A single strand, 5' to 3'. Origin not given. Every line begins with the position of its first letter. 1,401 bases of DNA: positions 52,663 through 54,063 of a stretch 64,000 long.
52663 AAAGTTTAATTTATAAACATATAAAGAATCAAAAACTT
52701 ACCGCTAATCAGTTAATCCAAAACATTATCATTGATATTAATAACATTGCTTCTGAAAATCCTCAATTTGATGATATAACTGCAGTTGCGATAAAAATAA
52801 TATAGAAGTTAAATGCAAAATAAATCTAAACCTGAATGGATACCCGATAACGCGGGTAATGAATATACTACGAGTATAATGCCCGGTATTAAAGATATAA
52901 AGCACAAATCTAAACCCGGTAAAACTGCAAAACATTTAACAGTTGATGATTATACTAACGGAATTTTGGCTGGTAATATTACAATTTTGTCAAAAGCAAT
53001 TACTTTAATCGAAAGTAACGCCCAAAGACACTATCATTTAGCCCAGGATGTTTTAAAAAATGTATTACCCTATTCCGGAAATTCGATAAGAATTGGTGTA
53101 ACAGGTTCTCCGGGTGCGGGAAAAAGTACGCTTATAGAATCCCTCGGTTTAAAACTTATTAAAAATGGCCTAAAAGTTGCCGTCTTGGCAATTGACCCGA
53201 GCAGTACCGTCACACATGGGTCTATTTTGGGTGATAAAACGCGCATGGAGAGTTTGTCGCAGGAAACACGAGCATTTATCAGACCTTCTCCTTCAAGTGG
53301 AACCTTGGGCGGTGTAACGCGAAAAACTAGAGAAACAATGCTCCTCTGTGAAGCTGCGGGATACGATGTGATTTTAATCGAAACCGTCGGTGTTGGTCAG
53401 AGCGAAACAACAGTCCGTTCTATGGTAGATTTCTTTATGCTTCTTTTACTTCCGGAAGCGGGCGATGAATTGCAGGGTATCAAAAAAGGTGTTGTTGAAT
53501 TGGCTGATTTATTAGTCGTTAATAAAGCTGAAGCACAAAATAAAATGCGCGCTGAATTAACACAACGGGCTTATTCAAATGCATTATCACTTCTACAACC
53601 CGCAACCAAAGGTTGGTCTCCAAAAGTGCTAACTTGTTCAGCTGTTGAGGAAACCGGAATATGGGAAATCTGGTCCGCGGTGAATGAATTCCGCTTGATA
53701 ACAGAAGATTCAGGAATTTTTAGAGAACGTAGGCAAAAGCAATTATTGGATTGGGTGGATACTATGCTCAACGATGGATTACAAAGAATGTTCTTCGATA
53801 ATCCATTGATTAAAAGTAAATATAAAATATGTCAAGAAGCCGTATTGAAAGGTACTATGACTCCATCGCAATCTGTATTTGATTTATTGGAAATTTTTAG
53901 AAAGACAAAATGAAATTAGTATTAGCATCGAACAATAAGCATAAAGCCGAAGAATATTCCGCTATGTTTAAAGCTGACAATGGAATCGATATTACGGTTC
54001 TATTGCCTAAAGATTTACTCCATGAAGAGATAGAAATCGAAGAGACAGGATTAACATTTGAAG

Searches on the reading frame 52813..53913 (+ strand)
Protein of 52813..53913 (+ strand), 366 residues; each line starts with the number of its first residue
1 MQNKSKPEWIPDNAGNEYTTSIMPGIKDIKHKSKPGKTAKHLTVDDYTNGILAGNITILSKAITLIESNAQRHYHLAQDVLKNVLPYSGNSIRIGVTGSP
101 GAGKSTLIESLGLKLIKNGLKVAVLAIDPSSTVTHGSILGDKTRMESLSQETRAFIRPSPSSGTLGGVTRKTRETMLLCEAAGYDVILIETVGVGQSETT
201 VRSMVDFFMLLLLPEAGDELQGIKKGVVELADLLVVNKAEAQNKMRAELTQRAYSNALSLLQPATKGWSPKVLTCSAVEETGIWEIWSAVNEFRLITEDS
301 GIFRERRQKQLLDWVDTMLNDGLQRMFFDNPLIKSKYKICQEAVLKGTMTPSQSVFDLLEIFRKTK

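Call 58: search_protein_families(library=ncbifam, proteins=[window:52813-53913:+], max_evalue=1e-10)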
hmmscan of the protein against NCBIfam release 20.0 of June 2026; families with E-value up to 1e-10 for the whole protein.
window:52813-53913:+ (366 aa): 3 families
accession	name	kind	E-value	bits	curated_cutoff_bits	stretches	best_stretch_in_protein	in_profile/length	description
NF006958.0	PRK09435.1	equivalog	9.4e-144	478.5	329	1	39-364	5-330/333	methylmalonyl Co-A mutase-associated GTPase MeaB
TIGR00750.1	lao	equivalog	6e-101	337.5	240.75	1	54-355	1-295/300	methylmalonyl Co-A mutase-associated GTPase MeaB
NF045497.1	IsobCoAmut_IcmF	equivalog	5.3e-31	107.3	1500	1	50-244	148-344/1076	fused isobutyryl-CoA mutase/GTPase IcmF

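Call 59: find_homologous_proteins(query=window:52813-53913:+, max_evalue=1e-80)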
Query window:52813-53913:+ (366 aa): 7861 proteins with E <= 1e-80 among 8000 candidates; the best 120 are listed.
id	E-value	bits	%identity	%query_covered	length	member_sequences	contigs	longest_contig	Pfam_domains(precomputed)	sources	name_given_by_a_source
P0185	4.8e-221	751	93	100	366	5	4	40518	PF02492.26,PF03308.23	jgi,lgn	jgi:LAO/AO transport system kinase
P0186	3.5e-206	702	87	100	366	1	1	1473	PF02492.26,PF03308.23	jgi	-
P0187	1.2e-205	700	86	100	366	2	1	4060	PF02492.26,PF03308.23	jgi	-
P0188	3.1e-204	696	87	100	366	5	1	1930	PF02492.26,PF03308.23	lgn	-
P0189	1.8e-196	670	84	100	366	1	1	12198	PF02492.26,PF03308.23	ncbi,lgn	-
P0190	3.9e-154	531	69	99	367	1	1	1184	PF02492.26,PF03308.23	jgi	-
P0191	5.8e-149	514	64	99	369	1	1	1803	PF02492.26,PF03308.23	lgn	-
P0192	3.1e-147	508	63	99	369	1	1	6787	PF02492.26,PF03308.23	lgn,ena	-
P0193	2.0e-145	502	65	98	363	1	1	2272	PF02492.26,PF01656.30,PF03308.23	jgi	-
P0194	7.3e-143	494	61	98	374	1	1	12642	PF02492.26,PF03029.24,PF03308.23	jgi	jgi:LAO/AO transport system kinase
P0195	1.1e-142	493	61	99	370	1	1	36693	PF03308.23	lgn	-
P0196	9.7e-141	487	61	99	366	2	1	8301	PF02492.26,PF03308.23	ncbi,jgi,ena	ncbi:MAG: methylmalonyl Co-A mutase-associated GTPase MeaB [Candidatus Kapaibacterium sp.]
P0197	3.1e-140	485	62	99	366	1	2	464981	PF02492.26,PF03308.23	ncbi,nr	ncbi:MAG: methylmalonyl Co-A mutase-associated GTPase MeaB [Candidatus Kapabacteria bacterium]|nr:me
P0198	9.4e-140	484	61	99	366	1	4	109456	PF02492.26,PF03308.23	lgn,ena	-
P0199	9.7e-140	484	61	99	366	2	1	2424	PF02492.26,PF03308.23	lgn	-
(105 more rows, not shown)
